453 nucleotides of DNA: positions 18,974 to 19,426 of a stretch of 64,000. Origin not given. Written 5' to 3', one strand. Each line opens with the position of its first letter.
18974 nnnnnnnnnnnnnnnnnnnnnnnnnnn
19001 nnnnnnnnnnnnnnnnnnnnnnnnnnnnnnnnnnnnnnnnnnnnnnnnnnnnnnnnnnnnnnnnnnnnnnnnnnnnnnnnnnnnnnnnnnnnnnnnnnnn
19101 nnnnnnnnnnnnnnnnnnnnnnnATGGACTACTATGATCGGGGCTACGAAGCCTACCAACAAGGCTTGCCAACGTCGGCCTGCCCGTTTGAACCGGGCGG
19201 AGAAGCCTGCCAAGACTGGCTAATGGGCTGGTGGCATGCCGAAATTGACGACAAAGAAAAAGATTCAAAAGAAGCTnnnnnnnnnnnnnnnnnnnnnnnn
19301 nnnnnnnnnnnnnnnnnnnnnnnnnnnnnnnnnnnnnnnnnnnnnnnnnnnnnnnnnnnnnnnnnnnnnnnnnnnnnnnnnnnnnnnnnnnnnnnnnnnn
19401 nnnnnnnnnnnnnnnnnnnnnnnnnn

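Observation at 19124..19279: Unannotated 51-aa ORF resembling ribosome modulation factor (Rmf)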

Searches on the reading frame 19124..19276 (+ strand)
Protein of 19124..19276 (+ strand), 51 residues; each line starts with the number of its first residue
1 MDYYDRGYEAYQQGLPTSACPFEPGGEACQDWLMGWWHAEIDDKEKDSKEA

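Call 3: search_protein_families(library=pfam, proteins=[window:19124-19276:+], max_evalue=10)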
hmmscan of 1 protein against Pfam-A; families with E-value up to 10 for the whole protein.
seq(51 aa): 1 family
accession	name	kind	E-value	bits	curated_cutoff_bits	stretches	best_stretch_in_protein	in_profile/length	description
PF04957.18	RMF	-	1.1e-05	25.8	27.9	1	4-39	13-48/53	Ribosome modulation factor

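Call 4: search_protein_families(library=phrogs, proteins=[window:19124-19276:+], max_evalue=10)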
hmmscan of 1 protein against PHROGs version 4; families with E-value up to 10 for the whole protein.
seq(51 aa): 0 families

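Call 5: search_protein_families(library=ncbifam, proteins=[window:19124-19276:+], max_evalue=10)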
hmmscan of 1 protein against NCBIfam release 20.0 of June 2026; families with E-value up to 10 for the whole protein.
seq(51 aa): 3 families
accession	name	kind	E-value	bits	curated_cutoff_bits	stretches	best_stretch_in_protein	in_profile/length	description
NF041886.1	Rmf_CrpP_fam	subfamily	2.7e-07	30.1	28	1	5-37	4-36/39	Rmf/CrpP family protein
NF011162.1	PRK14563.1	equivalog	4.9e-06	26.3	40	1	4-39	10-44/47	ribosome modulation factor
NF041887.1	Rmf_like_phage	equivalog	0.0036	16.7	40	1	6-37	8-39/43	Rmf/CrpP fold protein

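Call 6: search_solved_structures(query=window:19124-19276:+, max_evalue=10, show_alignments=3)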
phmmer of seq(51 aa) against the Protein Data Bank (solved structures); distinct sequences matched with E-value up to 10: 3.
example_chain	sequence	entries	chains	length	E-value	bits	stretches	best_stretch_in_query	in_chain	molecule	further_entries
6h4n_v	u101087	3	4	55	0.042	17.4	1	4-42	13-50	Ribosome modulation factor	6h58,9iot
2jrm_A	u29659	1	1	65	0.051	17.1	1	5-45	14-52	Ribosome modulation factor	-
4v8g_AV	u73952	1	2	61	0.053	17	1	4-42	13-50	Ribosome modulation factor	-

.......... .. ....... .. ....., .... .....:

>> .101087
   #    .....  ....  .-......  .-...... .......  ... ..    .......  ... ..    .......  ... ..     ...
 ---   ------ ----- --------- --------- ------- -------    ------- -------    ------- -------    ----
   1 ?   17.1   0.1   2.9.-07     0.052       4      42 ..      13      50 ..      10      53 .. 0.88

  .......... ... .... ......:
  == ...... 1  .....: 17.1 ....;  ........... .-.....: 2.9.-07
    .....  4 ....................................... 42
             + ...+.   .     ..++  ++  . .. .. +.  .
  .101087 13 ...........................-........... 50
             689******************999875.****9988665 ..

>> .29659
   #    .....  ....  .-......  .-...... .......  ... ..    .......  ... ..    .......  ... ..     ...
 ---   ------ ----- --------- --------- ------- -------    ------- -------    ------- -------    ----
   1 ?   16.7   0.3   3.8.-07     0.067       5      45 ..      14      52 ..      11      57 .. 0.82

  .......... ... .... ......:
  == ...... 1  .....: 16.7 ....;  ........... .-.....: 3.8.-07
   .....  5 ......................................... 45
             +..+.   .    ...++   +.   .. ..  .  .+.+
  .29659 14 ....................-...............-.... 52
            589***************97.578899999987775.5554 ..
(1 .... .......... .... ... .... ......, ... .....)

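Call 8: search_dna_similar(query=window:19124-19276:+, collection=phages, mode=protein, max_evalue=0.01, max_rows=40, rows=spread)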
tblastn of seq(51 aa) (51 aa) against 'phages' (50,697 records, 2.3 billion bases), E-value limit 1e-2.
No match.

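Call 10: find_homologous_proteins(query=window:19124-19276:+, max_evalue=0.01)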
Query seq(51 aa) (51 aa): 1 proteins with E <= 0.01 among 1 candidates.
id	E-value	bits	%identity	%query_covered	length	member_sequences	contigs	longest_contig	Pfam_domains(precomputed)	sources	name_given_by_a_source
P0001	5.5e-30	119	100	100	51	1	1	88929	PF04957.19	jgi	jgi:ribosome modulation factor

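Call 13: find_encoding_contigs(protein=P0001, flank=10000, max_places=5)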
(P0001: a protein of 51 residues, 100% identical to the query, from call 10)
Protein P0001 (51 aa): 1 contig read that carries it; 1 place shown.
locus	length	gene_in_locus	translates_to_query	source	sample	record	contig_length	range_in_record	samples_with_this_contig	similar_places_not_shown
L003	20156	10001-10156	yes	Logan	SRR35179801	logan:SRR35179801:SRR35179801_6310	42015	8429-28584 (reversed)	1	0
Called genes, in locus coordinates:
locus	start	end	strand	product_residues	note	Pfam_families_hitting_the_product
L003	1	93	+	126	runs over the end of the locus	PF24240:DUF7448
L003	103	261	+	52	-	PF25708:Phage_T7_Gp5_9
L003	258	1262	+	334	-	PF02511:Thy1 (faint)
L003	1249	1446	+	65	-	-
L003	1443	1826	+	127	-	-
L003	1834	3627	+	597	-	PF13155:Toprim_2, PF06745:ATPase (faint), PF13481:AAA_25 (faint)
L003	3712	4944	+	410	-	PF18909:dGTP_diPhyd_N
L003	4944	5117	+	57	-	-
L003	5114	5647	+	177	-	-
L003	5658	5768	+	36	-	-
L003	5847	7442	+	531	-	PF00580:UvrD-helicase, PF13245:AAA_19, PF13604:AAA_30 (faint), PF01443:Viral_helicase1 (faint), PF13361:UvrD_C (weak), PF13538:UvrD_C_2 (weak)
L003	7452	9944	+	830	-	PF00476:DNA_pol_A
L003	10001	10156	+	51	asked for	PF04957:RMF (weak)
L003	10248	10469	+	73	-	-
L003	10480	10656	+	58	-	-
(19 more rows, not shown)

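Call 27: search_protein_representatives(protein=window:19124-19276:+)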
Query: 51 residues. Proteins with E-value up to 0.001 (for the whole library): 40; up to 1e-10: 1; up to 1e-30: 0. The best 40 are listed.
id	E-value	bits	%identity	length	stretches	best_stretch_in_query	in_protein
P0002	4.9e-20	86.2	73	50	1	1-48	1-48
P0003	3.2e-07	46.0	35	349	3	5-39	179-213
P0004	2.2e-06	43.4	37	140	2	1-43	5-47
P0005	2.5e-06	43.2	36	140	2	3-42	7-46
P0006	2.5e-06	43.2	35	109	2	4-47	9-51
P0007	3.1e-06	42.9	40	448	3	4-39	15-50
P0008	1.1e-05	41.3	36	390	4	3-47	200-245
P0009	1.1e-05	41.2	45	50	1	1-42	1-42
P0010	1.6e-05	40.7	36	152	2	3-44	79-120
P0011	6.3e-05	38.8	49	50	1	4-42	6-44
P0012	8.1e-05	38.5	37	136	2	2-35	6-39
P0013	1.0e-04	38.2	36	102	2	5-44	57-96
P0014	1.0e-04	38.2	40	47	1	6-47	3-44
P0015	1.3e-04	37.9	48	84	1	4-45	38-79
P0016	1.4e-04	37.8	32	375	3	3-41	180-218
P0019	1.6e-04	37.6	47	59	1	1-43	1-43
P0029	3.3e-04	36.6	41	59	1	6-49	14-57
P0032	4.1e-04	36.3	40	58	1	2-48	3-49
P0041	9.9e-04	35.1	37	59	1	3-43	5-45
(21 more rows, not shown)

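Call 30: find_related_loci(query=window:19124-19276:+, collection=viral_contigs, flank=6000)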
Query seq(51 aa) (51 aa) in viral_contigs; peptide patterns used: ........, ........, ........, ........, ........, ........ (x = any residue, [..] = any of these).
8 stretches matched a pattern, but none encodes a relative of the query by tblastn (E <= 1e-3).

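Call 31: find_homologous_proteins(query=A1, max_evalue=0.001)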
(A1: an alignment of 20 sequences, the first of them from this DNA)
Query A1 (20 sequences) (51 aa, profile of the alignment): 17 proteins with E <= 0.001 among 114 candidates.
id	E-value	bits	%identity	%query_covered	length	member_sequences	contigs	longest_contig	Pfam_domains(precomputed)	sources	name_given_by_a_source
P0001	1.3e-19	87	100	100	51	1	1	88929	PF04957.19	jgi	jgi:ribosome modulation factor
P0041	5.9e-16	76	35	90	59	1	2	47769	PF04957.19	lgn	-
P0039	2.0e-15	74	37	90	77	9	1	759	-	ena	-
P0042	2.2e-15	74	47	63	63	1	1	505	PF04957.19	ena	-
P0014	5.9e-15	72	42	61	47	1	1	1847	PF04957.19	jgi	jgi:ribosome modulation factor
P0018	1.5e-14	71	41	86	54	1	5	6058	PF04957.19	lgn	-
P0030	1.7e-14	71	40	88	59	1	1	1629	PF04957.19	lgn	-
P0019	1.9e-14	71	48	82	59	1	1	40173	-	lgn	-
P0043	1.9e-13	68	49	80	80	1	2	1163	PF04957.19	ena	-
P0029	5.6e-13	66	41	90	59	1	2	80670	-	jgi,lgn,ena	-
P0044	7.9e-13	66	38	88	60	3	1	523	PF04957.19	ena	-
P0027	1.0e-12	65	41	80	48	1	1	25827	PF04957.19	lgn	-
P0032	3.1e-12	64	43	69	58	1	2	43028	-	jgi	jgi:hypothetical protein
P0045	7.0e-11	59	42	94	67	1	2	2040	-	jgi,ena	jgi:hypothetical protein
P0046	3.9e-9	54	36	86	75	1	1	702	-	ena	-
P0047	1.7e-6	45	36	86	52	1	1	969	PF04957.19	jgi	jgi:ribosome modulation factor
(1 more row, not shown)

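Call 32: find_encoding_contigs(protein=P0029, flank=6000, max_places=2)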
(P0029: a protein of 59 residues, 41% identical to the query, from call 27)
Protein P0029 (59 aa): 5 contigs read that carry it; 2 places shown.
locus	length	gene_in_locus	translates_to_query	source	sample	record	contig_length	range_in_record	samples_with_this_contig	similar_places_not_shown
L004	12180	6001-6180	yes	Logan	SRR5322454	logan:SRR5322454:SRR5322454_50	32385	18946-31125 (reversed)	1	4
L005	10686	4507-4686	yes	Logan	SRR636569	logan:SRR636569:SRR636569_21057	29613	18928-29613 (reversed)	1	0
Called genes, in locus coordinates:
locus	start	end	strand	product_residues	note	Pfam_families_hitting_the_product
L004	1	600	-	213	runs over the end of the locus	PF00929:RNase_T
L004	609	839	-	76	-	-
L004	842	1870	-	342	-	PF03837:RecT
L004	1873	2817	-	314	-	PF09588:YqaJ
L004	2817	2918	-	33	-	-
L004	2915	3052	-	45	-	-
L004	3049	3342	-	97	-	-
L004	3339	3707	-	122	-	-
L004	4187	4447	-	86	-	PF00717:Peptidase_S24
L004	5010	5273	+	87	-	-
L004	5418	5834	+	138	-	-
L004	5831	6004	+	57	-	-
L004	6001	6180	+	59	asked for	-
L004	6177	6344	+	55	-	-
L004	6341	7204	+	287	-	PF07120:DUF1376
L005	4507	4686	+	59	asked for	-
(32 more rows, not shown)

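Call 33: find_encoding_contigs(protein=P0041, flank=6000, max_places=2)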
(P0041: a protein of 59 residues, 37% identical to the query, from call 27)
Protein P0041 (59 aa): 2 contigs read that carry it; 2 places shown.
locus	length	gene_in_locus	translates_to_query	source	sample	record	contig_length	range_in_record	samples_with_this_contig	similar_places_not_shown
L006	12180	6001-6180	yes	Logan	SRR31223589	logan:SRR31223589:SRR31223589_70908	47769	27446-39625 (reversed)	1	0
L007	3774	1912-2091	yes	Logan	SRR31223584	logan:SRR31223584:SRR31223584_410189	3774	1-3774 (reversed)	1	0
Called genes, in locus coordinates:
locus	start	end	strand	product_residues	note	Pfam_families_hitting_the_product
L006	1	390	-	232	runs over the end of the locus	PF13479:AAA_24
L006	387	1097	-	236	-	-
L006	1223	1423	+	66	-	-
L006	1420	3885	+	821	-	PF13148:DUF3987 (faint)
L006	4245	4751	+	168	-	PF24608:PDDEXK_15 (faint)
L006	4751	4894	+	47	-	-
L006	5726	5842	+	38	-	-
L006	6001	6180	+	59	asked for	PF04957:RMF (weak)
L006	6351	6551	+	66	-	-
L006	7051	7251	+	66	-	-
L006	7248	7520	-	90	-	-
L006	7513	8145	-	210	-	PF01656:CbiA, PF02374:ArsA_ATPase (weak), PF06564:CBP_BcsQ (faint), PF07015:VirC1, PF09140:MipZ (weak), PF10609:ParA (weak), PF13614:AAA_31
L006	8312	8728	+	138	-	-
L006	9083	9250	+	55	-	-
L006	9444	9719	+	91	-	-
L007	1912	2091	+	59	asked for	PF04957:RMF (weak)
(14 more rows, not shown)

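Call 34: find_encoding_contigs(protein=P0019, flank=6000, max_places=2)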
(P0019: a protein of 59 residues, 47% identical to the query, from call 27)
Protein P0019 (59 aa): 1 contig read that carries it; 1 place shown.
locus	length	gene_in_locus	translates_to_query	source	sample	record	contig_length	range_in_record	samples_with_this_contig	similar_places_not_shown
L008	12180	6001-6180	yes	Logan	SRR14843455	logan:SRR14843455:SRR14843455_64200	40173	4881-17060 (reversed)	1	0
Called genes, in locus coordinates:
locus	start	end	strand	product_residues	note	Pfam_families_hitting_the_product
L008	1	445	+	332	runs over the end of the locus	-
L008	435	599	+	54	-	-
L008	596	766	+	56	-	-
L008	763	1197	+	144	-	-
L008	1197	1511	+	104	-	-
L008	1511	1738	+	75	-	-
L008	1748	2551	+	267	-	-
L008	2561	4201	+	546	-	-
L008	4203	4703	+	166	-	PF13392:HNH_3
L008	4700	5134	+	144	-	-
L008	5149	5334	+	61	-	-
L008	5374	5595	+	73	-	-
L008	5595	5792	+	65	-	-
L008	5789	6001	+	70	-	-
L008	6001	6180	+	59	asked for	-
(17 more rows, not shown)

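Call 35: find_encoding_contigs(protein=P0032, flank=6000, max_places=2)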
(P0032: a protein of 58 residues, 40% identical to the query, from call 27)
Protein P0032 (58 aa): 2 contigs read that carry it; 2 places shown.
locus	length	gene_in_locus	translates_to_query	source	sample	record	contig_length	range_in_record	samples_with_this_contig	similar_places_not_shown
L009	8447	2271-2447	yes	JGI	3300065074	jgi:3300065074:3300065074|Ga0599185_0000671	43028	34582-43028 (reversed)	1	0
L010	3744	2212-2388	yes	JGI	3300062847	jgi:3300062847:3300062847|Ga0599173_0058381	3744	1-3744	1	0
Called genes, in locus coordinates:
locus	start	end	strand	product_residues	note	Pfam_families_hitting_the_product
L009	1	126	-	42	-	?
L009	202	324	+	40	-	-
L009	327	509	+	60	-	-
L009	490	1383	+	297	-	-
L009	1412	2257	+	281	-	PF17762:HTH_ParB, PF08535:KorB (weak)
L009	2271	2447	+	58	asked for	-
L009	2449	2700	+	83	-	-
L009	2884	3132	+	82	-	-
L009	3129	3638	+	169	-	-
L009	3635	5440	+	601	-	PF00476:DNA_pol_A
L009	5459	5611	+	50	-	-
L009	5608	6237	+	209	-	PF12705:PDDEXK_1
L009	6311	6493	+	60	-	-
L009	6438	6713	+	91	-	-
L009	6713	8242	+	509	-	PF00176:SNF2-rel_dom, PF04851:ResIII (faint), PF00270:DEAD (faint), PF00271:Helicase_C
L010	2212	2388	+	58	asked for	-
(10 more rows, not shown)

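Call 45: find_encoding_contigs(protein=P0002, flank=8000, max_places=3)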
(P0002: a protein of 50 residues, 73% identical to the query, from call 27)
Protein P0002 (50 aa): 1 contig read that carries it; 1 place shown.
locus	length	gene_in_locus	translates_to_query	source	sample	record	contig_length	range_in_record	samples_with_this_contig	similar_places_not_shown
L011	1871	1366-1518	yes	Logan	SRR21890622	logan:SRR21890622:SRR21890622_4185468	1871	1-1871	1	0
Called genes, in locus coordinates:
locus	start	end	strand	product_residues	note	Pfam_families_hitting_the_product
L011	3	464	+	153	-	?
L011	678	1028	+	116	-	-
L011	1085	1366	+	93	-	-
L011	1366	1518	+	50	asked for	PF04957:RMF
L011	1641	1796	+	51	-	-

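Call 46: predict_structure(alignment_id=A2)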
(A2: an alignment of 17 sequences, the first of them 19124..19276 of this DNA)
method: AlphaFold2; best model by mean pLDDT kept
length: 51 residues; sequences in the alignment: 17
mean_pLDDT: 93.4   pTM: 0.74
mean pLDDT of the five models: 93.4, 92.4, 90.6, 90.3, 90.0
residues with pLDDT >= 90: 44; 70-90: 4; 50-70: 3; < 50: 0
segments of 3 or more residues with pLDDT < 50: none
pLDDT, mean of each block of 10 residues (from residue 1): 94 97 96 98 86 58
secondary structure, 60 per line:
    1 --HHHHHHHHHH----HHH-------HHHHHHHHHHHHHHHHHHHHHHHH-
elements in order: H3-12 H27-50

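Call 57: search_dna_similar(query=P0029, collection=phages, mode=protein, max_evalue=0.001, max_rows=25)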
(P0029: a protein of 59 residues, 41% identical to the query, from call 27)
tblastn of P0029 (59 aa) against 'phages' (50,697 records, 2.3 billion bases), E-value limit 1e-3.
No match.

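Call 58: search_dna_similar(query=window:19124-19276:+, collection=plasmids, mode=protein, max_evalue=1, max_rows=25)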
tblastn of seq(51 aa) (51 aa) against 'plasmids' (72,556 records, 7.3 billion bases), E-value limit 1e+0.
Records with a match: 15; places in all: 16; records where one place covers at least 80% of the query: 14.
Best place of each record, by identity: <60% 15.
By first word of the organism name: Pseudomonas 14; Agrobacterium 1.
By predicted mobility (MOB-suite, as given by PLSDB): non-mobilizable 14; conjugative 1.
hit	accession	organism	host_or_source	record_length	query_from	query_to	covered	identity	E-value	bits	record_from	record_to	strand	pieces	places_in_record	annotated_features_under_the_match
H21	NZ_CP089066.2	Pseudomonas aeruginosa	Homo sapiens,cell culture,BAL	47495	2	50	96%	40.8%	1e-3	41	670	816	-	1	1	Rmf/CrpP family protein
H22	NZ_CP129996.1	Pseudomonas aeruginosa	Homo sapiens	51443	2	50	96%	40.8%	2e-3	40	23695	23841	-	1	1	Rmf/CrpP family protein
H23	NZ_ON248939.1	Pseudomonas aeruginosa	-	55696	2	50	96%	40.8%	2e-3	40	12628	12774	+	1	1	Rmf/CrpP family protein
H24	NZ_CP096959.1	Pseudomonas aeruginosa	Homo sapiens,phlegm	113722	2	42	80%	48.8%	1e-3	40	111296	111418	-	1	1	hypothetical protein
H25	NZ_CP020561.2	Pseudomonas paraeruginosa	Environmental,Chilli rhizosphere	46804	2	43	82%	40.5%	3e-1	34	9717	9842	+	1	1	hypothetical protein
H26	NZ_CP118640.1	Pseudomonas aeruginosa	Homo sapiens,Urinary catheter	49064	2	43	82%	40.5%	3e-1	34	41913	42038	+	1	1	hypothetical protein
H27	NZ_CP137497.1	Pseudomonas aeruginosa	Homo sapiens,Bacterial culture sample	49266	2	43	82%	40.5%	3e-1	34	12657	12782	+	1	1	hypothetical protein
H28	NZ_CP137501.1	Pseudomonas aeruginosa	Homo sapiens,Bacterial culture sample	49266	2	43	82%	40.5%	3e-1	34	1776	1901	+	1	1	hypothetical protein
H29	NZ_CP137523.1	Pseudomonas aeruginosa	Homo sapiens,Bacterial culture sample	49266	2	43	82%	40.5%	3e-1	34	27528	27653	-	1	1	hypothetical protein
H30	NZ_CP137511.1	Pseudomonas aeruginosa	Homo sapiens,Bacterial culture sample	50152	2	43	82%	40.5%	3e-1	34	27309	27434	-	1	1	hypothetical protein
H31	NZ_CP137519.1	Pseudomonas aeruginosa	Homo sapiens,Bacterial culture sample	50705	2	43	82%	40.5%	3e-1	34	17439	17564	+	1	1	hypothetical protein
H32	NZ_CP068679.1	Pseudomonas aeruginosa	Homo sapiens,sputum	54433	2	43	82%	40.5%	3e-1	34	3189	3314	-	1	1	hypothetical protein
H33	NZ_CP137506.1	Pseudomonas aeruginosa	Homo sapiens,Bacterial culture sample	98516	2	43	82%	40.5%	3e-1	34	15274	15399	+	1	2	hypothetical protein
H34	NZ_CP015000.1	Pseudomonas aeruginosa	Homo sapiens,whole organism,tracheal ...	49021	2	42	80%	39.0%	4e-2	37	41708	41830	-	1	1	none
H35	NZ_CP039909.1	Agrobacterium tumefaciens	-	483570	5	38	67%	36.8%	6e-2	36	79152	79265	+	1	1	none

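Call 60: get_annotated_region(hit=H22, flank=7000)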
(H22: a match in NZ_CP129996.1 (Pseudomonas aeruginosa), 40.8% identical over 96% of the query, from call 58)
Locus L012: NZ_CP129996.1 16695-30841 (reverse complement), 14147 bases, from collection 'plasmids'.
description: Pseudomonas aeruginosa strain PA1045 plasmid pPA1045-2, complete sequence
organism: Pseudomonas aeruginosa (NCBI taxid 287)
taxonomy: Bacteria; Pseudomonadota; Gammaproteobacteria; Pseudomonadales; Pseudomonadaceae; Pseudomonas; Pseudomonas aeruginosa
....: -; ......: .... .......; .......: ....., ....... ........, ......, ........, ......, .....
typing (MOB-suite, as given by PLSDB): non-mobilizable
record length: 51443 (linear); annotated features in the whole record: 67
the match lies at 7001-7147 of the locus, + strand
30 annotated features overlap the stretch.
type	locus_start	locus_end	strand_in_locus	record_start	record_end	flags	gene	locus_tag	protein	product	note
CDS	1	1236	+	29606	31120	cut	-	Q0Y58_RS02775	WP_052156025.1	cell division protein ZapB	-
CDS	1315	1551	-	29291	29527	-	-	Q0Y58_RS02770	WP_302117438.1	hypothetical protein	-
CDS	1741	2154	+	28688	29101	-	-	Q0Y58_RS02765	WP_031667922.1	hypothetical protein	-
CDS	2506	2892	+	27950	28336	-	-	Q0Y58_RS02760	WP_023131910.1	hypothetical protein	-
CDS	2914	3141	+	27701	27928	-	-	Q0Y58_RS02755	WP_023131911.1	hypothetical protein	-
CDS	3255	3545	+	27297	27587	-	-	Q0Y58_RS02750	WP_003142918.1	TrfB-related DNA-binding protein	-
CDS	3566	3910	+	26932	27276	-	-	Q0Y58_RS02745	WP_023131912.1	hypothetical protein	-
CDS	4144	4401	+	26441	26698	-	-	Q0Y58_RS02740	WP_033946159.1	PapB/FocB family fimbrial expression transcriptional regulator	GO:0006355 - regulation of DNA-templated transcription [Evidence IEA]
CDS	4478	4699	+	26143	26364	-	-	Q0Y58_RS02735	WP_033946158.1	hypothetical protein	-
CDS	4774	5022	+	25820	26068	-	-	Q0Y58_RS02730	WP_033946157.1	hypothetical protein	-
CDS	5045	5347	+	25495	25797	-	-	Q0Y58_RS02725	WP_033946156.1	hypothetical protein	-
CDS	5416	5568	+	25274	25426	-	-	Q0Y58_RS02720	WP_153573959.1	hypothetical protein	-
CDS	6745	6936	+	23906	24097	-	-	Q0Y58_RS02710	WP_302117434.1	hypothetical protein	-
CDS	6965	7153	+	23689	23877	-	-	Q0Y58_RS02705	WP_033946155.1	Rmf/CrpP family protein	-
CDS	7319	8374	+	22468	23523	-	-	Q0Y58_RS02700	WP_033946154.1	DNA-binding protein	-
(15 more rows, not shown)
